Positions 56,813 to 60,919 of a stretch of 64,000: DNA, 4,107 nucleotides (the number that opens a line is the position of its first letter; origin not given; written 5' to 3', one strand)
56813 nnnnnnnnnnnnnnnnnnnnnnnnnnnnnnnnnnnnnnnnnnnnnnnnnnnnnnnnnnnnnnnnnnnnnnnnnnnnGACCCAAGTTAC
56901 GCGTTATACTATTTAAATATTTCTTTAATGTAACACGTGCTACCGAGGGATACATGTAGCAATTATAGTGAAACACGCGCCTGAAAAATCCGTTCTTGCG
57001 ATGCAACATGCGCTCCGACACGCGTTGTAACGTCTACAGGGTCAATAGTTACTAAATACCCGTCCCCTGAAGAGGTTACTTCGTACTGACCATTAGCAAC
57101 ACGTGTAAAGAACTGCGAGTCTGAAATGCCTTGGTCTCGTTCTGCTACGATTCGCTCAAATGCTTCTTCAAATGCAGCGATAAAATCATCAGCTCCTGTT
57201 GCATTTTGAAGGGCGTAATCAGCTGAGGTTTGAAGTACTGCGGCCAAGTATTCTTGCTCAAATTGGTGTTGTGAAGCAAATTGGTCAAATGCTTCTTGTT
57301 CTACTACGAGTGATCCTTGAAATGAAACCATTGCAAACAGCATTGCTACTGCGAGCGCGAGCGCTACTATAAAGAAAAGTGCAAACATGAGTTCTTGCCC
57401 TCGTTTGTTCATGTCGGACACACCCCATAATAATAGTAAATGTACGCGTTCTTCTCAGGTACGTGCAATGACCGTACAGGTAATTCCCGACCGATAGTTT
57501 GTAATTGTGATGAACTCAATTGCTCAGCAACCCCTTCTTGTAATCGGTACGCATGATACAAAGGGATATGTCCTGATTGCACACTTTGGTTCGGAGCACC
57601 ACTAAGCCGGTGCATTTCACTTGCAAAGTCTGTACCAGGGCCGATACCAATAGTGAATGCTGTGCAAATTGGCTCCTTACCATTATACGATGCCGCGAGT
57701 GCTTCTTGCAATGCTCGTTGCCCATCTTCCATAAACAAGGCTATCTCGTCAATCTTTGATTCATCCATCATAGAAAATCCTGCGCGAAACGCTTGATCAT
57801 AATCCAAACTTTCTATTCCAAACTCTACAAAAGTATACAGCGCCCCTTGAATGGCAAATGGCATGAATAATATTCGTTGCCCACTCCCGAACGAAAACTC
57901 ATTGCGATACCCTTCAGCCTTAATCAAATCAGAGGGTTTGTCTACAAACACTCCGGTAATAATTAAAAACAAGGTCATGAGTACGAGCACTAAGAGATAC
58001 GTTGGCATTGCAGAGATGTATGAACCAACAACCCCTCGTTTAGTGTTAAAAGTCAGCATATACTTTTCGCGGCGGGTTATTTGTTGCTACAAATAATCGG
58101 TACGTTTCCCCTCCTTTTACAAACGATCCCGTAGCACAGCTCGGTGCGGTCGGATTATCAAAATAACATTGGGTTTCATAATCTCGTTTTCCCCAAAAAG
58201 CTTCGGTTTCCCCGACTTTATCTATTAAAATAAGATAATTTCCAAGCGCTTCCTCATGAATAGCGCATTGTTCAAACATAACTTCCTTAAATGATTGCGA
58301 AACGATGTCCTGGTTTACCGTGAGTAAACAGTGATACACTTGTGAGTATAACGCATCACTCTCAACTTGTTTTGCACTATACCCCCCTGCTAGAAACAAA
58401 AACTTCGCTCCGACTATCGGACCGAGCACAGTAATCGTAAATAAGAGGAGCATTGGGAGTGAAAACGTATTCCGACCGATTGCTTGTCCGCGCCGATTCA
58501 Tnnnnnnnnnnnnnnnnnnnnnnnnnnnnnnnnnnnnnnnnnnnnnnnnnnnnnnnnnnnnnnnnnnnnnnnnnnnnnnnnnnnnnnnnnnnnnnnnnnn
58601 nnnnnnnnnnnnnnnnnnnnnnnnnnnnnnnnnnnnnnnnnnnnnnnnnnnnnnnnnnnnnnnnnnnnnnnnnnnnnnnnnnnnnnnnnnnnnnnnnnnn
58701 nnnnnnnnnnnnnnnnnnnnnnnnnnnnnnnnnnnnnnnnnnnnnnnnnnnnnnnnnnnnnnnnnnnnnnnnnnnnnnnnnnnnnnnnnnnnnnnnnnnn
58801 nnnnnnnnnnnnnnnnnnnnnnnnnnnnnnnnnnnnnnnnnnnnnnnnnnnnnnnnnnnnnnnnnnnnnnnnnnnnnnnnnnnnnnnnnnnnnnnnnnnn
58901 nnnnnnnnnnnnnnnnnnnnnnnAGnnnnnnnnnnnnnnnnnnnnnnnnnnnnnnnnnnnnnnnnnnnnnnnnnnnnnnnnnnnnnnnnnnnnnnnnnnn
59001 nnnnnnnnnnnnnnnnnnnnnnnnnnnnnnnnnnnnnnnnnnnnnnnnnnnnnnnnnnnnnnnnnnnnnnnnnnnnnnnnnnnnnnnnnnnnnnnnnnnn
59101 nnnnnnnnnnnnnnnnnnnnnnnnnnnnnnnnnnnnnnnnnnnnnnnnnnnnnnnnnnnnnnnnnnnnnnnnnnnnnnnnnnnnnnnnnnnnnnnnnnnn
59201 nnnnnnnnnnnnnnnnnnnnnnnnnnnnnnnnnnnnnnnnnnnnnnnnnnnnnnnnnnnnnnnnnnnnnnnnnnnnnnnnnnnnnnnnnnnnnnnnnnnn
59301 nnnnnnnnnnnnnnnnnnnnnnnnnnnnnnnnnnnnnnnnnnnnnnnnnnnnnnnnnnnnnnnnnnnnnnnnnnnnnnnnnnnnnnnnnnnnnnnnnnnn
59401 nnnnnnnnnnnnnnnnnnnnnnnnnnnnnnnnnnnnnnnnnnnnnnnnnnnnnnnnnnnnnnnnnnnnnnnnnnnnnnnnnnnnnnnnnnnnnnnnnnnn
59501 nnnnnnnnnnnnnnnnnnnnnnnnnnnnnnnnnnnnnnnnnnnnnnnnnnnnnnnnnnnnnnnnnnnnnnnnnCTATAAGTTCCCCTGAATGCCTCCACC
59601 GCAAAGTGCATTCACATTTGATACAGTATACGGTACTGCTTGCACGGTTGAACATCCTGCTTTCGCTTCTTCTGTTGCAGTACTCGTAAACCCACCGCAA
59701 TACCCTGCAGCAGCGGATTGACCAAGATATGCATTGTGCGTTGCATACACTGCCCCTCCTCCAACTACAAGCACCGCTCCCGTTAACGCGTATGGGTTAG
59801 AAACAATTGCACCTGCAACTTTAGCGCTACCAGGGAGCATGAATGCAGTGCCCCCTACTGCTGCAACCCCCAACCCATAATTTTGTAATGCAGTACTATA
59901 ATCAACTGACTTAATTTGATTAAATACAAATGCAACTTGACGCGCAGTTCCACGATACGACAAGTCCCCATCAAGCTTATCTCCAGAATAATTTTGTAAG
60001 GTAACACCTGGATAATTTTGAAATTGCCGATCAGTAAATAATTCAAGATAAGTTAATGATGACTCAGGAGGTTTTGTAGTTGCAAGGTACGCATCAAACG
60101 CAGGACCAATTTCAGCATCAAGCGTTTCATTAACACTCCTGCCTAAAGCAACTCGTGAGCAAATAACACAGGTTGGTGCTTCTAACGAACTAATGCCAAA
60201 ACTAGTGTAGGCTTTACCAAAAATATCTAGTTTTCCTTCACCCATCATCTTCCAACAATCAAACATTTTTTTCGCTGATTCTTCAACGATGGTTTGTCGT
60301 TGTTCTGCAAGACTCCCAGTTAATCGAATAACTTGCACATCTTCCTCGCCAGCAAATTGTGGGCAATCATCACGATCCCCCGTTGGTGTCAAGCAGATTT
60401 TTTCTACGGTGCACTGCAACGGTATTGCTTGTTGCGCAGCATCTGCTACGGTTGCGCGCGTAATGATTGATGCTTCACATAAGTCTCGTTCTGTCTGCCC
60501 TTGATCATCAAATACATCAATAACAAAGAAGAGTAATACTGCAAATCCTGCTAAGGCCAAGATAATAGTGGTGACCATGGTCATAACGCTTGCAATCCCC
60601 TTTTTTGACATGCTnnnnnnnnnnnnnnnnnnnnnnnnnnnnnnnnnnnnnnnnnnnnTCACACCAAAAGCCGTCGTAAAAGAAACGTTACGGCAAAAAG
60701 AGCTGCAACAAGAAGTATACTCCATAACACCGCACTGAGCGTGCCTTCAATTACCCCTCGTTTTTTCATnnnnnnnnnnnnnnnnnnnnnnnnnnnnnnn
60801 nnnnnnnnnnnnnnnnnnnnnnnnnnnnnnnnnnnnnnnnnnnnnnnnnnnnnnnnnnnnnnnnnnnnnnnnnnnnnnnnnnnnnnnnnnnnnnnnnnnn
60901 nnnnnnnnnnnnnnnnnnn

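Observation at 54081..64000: Pilin-like mega-cluster: 15 minus-strand genes, 13 with class III signal-peptide-like N-termini, divergent from a FlaJ/TadC-type platform gene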

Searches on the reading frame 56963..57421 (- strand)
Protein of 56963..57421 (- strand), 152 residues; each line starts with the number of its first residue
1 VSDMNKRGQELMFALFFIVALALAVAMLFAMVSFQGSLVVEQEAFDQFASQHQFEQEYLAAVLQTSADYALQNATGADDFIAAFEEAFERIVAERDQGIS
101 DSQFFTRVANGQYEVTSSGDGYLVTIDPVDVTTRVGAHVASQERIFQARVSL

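Call 6: search_protein_families(library=pfam, max_evalue=0.1, proteins=[window:56963-57421:-])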
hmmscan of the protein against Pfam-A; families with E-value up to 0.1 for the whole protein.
window:56963-57421:- (152 aa): 2 families
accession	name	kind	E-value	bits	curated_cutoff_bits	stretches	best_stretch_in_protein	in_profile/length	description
PF00459.30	Inositol_P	-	0.04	13.8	27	1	58-133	19-96/271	Inositol monophosphatase family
PF03929.21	PepSY_TM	-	0.044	14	28.8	1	21-130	7-104/295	PepSY-associated TM region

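Call 40: search_protein_families(library=ncbifam, max_evalue=1, proteins=[window:56963-57412:-])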
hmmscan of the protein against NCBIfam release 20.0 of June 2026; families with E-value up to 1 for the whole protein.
window:56963-57412:- (149 aa): 1 family
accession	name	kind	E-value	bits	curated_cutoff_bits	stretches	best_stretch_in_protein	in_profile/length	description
NF010625.0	PRK14018.1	equivalog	0.0088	14.6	522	1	30-115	314-399/521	bifunctional peptide-methionine (S)-S-oxide reductase MsrA/peptide-methionine (R)-S-oxide reductase MsrB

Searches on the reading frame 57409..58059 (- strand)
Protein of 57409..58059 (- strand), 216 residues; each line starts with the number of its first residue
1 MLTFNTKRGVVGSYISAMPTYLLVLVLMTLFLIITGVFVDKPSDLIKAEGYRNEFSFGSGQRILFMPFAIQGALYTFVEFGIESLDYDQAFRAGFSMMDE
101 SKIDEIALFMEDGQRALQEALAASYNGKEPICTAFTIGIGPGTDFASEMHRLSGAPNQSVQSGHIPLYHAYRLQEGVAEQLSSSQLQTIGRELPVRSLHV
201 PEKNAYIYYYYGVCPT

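Call 6: search_protein_families(library=pfam, max_evalue=0.1, proteins=[window:57409-58059:-])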
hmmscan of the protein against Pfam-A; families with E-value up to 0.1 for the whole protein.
window:57409-58059:- (216 aa): 0 families

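Call 40: search_protein_families(library=ncbifam, max_evalue=1, proteins=[window:57409-58059:-])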
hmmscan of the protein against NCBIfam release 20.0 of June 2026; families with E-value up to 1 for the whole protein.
window:57409-58059:- (216 aa): 1 family
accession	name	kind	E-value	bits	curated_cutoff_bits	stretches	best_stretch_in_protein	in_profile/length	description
NF033571.0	motil_scm1_spiro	equivalog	0.14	10.9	150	1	9-101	133-222/401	motility-associated protein Scm1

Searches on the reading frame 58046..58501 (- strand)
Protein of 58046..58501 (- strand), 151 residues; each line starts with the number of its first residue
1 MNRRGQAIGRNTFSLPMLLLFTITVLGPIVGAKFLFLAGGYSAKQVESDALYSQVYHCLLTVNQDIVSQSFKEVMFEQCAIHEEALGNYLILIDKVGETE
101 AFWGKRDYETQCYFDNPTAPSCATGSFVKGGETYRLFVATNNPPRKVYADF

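Call 6: search_protein_families(library=pfam, max_evalue=0.1, proteins=[window:58046-58501:-])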
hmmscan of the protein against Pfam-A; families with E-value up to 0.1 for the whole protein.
window:58046-58501:- (151 aa): 1 family
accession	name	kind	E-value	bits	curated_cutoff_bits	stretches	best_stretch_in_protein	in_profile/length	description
PF23113.1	MARCHF6_C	-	0.026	14.7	28.8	1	12-62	108-158/180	E3 ubiquitin-protein ligase MARCHF6-like, C-terminal domain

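Call 40: search_protein_families(library=ncbifam, max_evalue=1, proteins=[window:58046-58501:-])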
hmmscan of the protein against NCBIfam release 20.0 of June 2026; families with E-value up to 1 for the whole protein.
window:58046-58501:- (151 aa): 1 family
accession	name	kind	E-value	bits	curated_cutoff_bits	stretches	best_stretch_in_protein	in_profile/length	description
NF046033.1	BflmStimVeg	equivalog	0.095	12.8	135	1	26-85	12-71/86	biofilm formation stimulator Veg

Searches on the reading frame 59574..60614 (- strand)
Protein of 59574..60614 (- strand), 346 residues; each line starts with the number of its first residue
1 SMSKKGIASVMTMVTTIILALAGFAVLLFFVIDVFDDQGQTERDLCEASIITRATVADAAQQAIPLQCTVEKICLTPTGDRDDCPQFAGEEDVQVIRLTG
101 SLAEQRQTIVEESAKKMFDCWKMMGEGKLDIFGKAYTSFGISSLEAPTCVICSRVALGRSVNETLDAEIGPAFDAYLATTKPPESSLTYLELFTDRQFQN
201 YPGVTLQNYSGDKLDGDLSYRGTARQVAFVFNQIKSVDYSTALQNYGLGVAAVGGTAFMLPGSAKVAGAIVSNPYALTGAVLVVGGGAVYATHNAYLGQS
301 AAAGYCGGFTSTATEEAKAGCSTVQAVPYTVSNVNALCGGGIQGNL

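Call 7: search_protein_families(library=pfam, max_evalue=0.1, proteins=[window:59574-60614:-])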
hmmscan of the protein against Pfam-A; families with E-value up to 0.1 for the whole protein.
window:59574-60614:- (346 aa): 0 families

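Call 40: search_protein_families(library=ncbifam, max_evalue=1, proteins=[window:59574-60611:-])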
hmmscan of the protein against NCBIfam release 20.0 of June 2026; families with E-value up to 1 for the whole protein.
window:59574-60611:- (345 aa): 1 family
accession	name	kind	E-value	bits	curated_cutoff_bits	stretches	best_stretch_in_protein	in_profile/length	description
NF001962.0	PRK00736.1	equivalog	0.21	11.4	72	1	90-129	4-44/69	hypothetical protein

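Call 41: find_homologous_proteins(query=window:59574-60611:-)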
Query window:59574-60611:- (345 aa): 126 proteins with E <= 0.001 among 8000 candidates; the best 120 are listed.
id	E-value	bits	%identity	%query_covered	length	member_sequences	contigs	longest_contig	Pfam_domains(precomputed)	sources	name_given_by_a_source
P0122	5.0e-224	761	100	100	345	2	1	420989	-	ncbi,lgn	-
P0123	2.5e-81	292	46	100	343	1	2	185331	-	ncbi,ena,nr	ncbi:MAG: hypothetical protein IIA87_00445 [Nanoarchaeota archaeon]|nr:hypothetical protein [Nanoarc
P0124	6.3e-70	254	41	98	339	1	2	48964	-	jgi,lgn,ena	-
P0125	1.2e-69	253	40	94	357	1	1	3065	-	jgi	jgi:hypothetical protein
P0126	1.3e-69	253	42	99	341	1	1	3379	-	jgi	jgi:hypothetical protein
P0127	3.3e-68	249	42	96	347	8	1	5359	-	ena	-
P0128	1.8e-67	246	42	100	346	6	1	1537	-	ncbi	ncbi:MAG: hypothetical protein AABY02_03745 [Nanoarchaeota archaeon]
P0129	2.0e-67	246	41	99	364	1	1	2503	-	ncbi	-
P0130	1.6e-66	243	41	97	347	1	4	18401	-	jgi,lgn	-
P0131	4.9e-66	241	41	99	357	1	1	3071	-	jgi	jgi:hypothetical protein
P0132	1.7e-65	240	38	97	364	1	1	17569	-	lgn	-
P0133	1.7e-65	240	41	100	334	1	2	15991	-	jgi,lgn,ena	-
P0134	2.8e-64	236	41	100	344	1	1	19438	-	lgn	-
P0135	7.4e-64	234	41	100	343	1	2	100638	-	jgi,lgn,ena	-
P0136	7.9e-64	234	36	98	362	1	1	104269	-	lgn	-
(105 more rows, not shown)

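Call 48: predict_structure(alignment_id=A2)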
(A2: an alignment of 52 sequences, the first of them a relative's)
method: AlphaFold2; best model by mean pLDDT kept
length: 345 residues; sequences in the alignment: 52
mean_pLDDT: 78.3   pTM: 0.77
mean pLDDT of the five models: 78.3, 76.2, 75.4, 74.7, 74.4
residues with pLDDT >= 90: 141; 70-90: 95; 50-70: 61; < 50: 48
segments of 3 or more residues with pLDDT < 50: 201-210, 251-258, 278-298
pLDDT, mean of each block of 10 residues (from residue 1): 66 94 95 78 93 89 92 97 95 96 97 95 92 69 76 96 88 91 92 71 45 53 85 80 63 48 52 52 41 48 79 72 90 87 90
secondary structure, 60 per line:
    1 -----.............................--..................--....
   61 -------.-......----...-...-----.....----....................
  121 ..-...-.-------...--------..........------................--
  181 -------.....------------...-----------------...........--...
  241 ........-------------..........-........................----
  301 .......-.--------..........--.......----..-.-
elements in order: H6-34 H37-54 H57-60 E70-75 E92-96 H101-122 E147-156 H163-178 H188-192 E225-235 H238-248 H262-271 H273-296 E301-307 E318-327 H330-336

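Call 50: search_protein_representatives(alignment_id=A2)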
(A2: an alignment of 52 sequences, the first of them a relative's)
Query: 52 sequences, 344 profile positions. Proteins with E-value up to 0.001 (for the whole library): 2917; up to 1e-10: 1584; up to 1e-30: 617. The best 150 are listed.
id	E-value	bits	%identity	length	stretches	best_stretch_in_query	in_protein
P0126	2.9e-126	437.6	-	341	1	3-344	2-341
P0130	2.9e-122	424.5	-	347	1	1-343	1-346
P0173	4.3e-122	423.9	-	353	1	2-342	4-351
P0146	5.5e-122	423.5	-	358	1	1-343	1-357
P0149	2.4e-120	418.2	-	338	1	1-344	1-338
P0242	1.2e-119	415.9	-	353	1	2-344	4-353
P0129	1.4e-119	415.6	-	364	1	2-344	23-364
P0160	2.7e-118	411.4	-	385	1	2-343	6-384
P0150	2.3e-117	408.3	-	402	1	1-343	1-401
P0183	2.7e-117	408.1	-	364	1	1-344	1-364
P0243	4.4e-117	407.4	-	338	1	1-344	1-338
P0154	4.9e-117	407.3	-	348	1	1-344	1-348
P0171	8.3e-117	406.5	-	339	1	3-344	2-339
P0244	1.2e-116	405.9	-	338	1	3-344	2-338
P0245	1.7e-116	405.5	-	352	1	1-344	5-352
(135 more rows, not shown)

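Call 51: fold_search(model_id=the predicted structure, library=pdb)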
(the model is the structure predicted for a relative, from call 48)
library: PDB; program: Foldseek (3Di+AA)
matches with E <= 10: 208; with E <= 0.001: 0
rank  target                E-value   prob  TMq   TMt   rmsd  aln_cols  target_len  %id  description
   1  2ht1_A                5.8e-01  0.10  0.15  0.16  13.3       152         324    8  The closed ring structure of the Rho transcription termination factor in complex with nucleic acid in the motor domain (released 2006-11-14)
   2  2fcj_A                8.0e-01  0.11  0.09  0.22   4.4        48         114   25  Structure of small TOPRIM domain protein from Bacillus stearothermophilus. (released 2006-01-24)
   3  9r8s_A                1.0e+00  0.08  0.16  0.22  20.2       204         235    9  A viral SAVED protein with ring nuclease activity subverts type III CRISPR defence (released 2025-07-02)
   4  8q3p_a                1.0e+00  0.06  0.14  0.12  17.7       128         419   11  Bacterial transcription termination factor Rho G150D mutant bound to ADP; C-terminal 8xHis-tag (released 2023-09-27)
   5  9ff7_A                1.0e+00  0.04  0.13  0.11  17.6       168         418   14  Structure of the BMOE-crosslinked transcription termination factor Rho in the presence of ppGpp; S84C/M405C double mut (released 2025-04-09)
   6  3iht_A                1.2e+00  0.04  0.09  0.16  13.5        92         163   14  Crystal structure of S-adenosyl-L-methionine methyl transferase (YP_165822.1) from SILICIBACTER POMEROYI DSS-3 at 1.80 (released 2009-08-25)
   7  3ice_F                1.2e+00  0.06  0.14  0.12  13.3       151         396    9  Rho transcription termination factor bound to RNA and ADP-BeF3 (released 2009-11-10)
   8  8oyq_B                1.3e+00  0.04  0.11  0.17  11.1       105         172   12  Structure of the Histidine Kinase CheA ATP-Binding domain in complex with compound ODDHK13 (released 2024-05-15)
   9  8is0_A                1.7e+00  0.07  0.10  0.09  15.2        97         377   11  Carbon Sulfoxide lyase - Y106F (released 2024-03-06)
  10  3cm3                  1.7e+00  0.06  0.16  0.27  12.5       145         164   11  High Resolution Crystal Structure of the Vaccinia Virus Dual-Specificity Phosphatase VH1 (released 2009-02-10)
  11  6wa8_B                1.8e+00  0.06  0.14  0.12   9.4       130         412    9  Crystal structure of the E. coli transcription termination factor Rho (released 2020-09-16)
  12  6xpm                  1.8e+00  0.03  0.11  0.17  12.4       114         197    9  Crystal Structure of Sialate O-acetylesterase from Bacteroides vulgatus with microfluidics crystals at room temperature (released 2020-07-15)
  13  9oor_A                1.9e+00  0.14  0.11  0.05   4.6        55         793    9  Open state Gly/Glu/24S-HC bound hGluN1a-2B NMDAR (released 2025-10-29)
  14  8w8d_A                2.1e+00  0.06  0.12  0.10   4.8        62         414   14  Structural mechanism of inhibition of the Rho transcription termination factor by Rof (released 2024-05-01)
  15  8is0_B                2.1e+00  0.06  0.10  0.09  15.5        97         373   11  Carbon Sulfoxide lyase - Y106F (released 2024-03-06)
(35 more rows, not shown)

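Call 77: search_solved_structures(query=A2, max_evalue=10)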
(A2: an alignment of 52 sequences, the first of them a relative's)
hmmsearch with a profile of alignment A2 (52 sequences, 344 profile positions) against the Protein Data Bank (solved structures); distinct sequences matched with E-value up to 10: 0.

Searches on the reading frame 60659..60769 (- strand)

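Call 7: search_protein_families(library=pfam, max_evalue=0.1, proteins=[window:60659-60769:-])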
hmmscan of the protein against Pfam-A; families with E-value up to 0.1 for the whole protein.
window:60659-60769:- (36 aa): 1 family
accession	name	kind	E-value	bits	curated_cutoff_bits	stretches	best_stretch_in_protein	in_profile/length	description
PF13314.11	DUF4083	-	0.049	14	25.4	1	17-35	12-30/57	Domain of unknown function (DUF4083)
